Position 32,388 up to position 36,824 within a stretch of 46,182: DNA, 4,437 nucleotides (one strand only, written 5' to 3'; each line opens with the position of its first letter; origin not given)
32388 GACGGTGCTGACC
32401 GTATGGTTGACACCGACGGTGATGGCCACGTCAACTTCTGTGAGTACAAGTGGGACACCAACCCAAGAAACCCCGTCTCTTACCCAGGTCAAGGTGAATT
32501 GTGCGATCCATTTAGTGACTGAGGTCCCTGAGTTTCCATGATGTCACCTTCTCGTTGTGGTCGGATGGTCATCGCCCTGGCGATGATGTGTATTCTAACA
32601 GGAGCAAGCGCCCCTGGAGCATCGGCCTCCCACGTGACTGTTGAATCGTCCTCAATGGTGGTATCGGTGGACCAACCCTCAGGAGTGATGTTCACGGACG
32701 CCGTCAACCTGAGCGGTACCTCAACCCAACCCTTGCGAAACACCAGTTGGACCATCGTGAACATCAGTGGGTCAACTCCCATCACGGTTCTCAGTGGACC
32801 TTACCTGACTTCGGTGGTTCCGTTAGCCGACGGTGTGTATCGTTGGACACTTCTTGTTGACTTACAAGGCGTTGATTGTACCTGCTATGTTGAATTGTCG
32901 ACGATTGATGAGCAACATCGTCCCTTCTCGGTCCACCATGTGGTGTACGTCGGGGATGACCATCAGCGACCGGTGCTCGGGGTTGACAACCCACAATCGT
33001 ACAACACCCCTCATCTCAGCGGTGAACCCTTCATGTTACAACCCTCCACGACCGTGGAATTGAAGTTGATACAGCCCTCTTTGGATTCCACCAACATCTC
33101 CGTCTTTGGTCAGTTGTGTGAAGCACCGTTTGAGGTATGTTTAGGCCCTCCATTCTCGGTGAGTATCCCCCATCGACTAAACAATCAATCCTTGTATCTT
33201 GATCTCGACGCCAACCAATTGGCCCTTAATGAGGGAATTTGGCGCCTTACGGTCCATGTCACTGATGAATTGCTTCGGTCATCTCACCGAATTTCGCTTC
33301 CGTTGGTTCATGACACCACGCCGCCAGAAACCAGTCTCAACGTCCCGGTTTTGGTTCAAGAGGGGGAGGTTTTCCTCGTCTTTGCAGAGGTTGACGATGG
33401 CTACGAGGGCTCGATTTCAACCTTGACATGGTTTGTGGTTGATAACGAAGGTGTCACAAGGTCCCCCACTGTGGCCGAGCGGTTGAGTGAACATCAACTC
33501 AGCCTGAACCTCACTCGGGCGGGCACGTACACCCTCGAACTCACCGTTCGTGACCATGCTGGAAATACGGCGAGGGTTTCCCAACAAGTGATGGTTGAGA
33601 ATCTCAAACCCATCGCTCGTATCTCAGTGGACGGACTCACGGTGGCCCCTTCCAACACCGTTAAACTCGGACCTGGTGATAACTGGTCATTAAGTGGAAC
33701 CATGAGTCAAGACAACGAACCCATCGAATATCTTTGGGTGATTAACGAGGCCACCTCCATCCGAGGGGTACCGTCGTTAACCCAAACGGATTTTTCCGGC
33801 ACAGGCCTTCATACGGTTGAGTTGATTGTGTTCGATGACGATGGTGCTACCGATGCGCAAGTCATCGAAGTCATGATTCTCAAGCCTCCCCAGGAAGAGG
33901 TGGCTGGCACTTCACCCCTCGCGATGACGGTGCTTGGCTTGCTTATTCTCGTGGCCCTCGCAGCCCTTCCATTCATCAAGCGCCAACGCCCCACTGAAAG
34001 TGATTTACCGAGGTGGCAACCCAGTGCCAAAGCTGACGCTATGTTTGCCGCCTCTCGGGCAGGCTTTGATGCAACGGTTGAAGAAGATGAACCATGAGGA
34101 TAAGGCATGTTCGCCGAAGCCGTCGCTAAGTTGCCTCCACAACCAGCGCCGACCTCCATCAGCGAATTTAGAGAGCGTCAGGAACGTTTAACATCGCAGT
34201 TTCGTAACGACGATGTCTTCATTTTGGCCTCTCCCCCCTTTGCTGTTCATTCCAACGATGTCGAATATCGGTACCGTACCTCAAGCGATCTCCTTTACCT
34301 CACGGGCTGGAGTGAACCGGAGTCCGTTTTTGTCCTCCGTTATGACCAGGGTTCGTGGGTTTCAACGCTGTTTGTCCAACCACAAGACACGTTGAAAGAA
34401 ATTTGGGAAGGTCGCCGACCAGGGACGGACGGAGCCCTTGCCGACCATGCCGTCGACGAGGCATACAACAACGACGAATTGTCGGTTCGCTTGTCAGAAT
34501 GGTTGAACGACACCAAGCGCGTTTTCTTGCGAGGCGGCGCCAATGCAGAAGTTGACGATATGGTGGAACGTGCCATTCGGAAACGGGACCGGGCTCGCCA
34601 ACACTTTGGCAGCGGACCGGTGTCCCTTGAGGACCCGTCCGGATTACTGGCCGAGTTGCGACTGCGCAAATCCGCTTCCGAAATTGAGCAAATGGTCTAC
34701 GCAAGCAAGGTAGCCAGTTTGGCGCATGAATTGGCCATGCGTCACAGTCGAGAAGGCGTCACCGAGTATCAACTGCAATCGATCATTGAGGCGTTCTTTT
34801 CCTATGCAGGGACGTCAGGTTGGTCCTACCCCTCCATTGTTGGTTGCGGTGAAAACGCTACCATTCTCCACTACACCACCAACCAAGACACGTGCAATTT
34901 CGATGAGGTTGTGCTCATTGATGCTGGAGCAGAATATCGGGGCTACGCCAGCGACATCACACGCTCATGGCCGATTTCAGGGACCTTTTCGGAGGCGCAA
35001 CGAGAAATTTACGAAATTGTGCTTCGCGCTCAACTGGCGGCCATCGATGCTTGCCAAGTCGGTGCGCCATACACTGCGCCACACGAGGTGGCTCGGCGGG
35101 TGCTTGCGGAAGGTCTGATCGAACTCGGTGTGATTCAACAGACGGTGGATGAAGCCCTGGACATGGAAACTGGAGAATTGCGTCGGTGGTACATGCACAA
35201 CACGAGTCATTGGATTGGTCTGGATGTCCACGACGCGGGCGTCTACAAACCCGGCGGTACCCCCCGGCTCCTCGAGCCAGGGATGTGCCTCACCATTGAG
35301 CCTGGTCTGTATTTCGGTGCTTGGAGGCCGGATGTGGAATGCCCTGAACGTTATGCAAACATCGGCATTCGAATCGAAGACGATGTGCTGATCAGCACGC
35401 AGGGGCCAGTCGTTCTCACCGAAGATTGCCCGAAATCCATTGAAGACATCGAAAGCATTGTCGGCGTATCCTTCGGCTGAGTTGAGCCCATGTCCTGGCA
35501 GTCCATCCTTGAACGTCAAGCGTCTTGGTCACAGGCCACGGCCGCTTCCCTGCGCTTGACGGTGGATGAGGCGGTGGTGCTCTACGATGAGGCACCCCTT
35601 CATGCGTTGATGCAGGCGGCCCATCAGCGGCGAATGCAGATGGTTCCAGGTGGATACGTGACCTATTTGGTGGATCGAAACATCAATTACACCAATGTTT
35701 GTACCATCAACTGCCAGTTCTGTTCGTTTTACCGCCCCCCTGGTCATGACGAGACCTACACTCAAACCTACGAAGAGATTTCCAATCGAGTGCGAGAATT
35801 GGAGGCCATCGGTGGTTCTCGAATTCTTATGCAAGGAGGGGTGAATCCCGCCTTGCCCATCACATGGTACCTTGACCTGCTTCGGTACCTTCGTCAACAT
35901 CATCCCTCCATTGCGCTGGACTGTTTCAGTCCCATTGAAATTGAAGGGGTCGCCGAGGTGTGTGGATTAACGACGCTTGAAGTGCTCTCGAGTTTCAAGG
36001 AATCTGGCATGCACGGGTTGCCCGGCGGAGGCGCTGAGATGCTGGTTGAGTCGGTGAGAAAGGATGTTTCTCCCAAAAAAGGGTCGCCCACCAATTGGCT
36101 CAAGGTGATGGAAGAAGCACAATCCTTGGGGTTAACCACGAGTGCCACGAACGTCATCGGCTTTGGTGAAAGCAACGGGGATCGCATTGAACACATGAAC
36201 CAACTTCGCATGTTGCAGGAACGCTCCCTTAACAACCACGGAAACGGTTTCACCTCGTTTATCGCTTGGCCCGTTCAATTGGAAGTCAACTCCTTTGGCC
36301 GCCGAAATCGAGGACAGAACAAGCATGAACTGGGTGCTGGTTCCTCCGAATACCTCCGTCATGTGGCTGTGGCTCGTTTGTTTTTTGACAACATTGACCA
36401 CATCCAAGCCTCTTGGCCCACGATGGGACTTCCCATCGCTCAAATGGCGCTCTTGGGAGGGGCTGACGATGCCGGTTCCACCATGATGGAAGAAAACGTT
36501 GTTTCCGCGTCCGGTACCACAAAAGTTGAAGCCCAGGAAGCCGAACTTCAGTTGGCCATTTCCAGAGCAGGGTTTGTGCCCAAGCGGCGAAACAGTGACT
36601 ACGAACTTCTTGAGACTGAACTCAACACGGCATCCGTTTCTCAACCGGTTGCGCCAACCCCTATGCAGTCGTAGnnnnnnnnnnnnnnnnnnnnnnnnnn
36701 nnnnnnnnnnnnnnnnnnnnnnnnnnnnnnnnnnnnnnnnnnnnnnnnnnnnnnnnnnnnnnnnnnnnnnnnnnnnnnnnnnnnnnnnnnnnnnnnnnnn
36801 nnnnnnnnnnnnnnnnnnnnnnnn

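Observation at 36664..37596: PNGase F-like (peptide N-glycanase) domain at the C-terminus of an archaeal TSP3-repeat lipoprotein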

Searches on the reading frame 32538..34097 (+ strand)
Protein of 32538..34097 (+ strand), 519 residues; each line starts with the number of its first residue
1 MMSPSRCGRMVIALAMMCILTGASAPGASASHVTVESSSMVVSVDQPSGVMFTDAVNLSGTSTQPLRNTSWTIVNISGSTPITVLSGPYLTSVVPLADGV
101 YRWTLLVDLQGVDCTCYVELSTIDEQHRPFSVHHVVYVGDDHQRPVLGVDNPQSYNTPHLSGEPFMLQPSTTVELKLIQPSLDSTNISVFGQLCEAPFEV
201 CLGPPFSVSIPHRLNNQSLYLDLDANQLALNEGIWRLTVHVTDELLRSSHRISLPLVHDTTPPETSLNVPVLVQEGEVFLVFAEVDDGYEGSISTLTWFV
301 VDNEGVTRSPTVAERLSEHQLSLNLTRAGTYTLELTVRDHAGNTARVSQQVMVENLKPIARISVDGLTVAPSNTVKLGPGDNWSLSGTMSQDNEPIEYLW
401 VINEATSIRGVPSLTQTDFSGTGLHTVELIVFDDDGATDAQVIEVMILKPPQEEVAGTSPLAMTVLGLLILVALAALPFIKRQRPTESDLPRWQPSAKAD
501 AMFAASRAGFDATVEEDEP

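Call 16: search_protein_families(library=pfam, proteins=[window:32538-34097:+], max_evalue=0.001)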
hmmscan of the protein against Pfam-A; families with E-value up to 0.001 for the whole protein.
window:32538-34097:+ (519 aa): 4 families
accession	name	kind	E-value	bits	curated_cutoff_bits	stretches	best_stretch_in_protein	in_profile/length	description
PF18911.6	PKD_4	-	3e-08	34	27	0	262-350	3-80/85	PKD domain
PF22352.2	K319L-like_PKD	-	8.8e-08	32.5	27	0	287-353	23-84/84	K319L-like, PKD domain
PF00801.26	PKD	-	2.5e-07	31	23.5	0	272-346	11-74/80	PKD domain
PF19077.6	Big_13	-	2.9e-05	24.9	27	0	317-353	62-100/102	Bacterial Ig-like domain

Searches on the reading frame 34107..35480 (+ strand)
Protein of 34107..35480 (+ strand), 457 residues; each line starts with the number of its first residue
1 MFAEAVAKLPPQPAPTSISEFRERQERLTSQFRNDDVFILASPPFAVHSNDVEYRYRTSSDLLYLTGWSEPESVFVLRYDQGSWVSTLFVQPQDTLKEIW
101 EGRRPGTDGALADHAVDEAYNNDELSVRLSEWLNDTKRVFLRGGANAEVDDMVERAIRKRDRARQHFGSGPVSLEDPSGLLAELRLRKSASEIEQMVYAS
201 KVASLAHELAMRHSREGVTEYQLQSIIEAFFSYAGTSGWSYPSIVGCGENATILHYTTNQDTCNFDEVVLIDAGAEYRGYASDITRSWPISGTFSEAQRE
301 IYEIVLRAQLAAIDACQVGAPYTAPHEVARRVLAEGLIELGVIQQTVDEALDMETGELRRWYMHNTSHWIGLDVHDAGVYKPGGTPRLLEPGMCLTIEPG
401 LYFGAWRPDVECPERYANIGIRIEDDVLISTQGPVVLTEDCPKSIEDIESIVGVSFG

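Call 16: search_protein_families(library=pfam, proteins=[window:34107-35480:+], max_evalue=0.001)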
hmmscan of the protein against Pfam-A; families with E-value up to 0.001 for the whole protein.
window:34107-35480:+ (457 aa): 2 families
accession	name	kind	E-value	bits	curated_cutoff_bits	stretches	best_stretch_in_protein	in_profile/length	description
PF00557.29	Peptidase_M24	-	3.1e-60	203.9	23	1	194-430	1-207/208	Metallopeptidase family M24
PF05195.22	AMP_N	-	3e-28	98.4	24.6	1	21-139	1-120/121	Aminopeptidase P, N-terminal domain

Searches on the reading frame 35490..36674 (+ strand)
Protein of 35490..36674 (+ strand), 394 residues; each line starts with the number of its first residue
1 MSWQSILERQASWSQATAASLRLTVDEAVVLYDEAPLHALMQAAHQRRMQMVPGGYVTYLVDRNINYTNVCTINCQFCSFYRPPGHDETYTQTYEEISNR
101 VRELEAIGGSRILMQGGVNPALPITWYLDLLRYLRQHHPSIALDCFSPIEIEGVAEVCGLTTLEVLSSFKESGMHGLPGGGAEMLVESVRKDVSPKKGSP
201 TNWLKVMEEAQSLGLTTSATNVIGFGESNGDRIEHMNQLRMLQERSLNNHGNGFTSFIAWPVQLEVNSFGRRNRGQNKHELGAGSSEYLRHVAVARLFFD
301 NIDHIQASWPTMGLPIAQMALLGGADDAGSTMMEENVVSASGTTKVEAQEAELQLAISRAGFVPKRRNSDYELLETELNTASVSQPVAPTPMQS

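Call 16: search_protein_families(library=pfam, proteins=[window:35490-36674:+], max_evalue=0.001)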
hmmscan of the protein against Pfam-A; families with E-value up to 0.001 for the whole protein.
window:35490-36674:+ (394 aa): 2 families
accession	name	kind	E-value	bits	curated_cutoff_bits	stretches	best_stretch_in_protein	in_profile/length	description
PF19288.4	CofH_C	-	1.5e-28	99.5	27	1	252-376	2-121/125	CofH/MqnC C-terminal region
PF04055.27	Radical_SAM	-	2.5e-17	64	29.5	1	65-238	1-165/166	Radical SAM superfamily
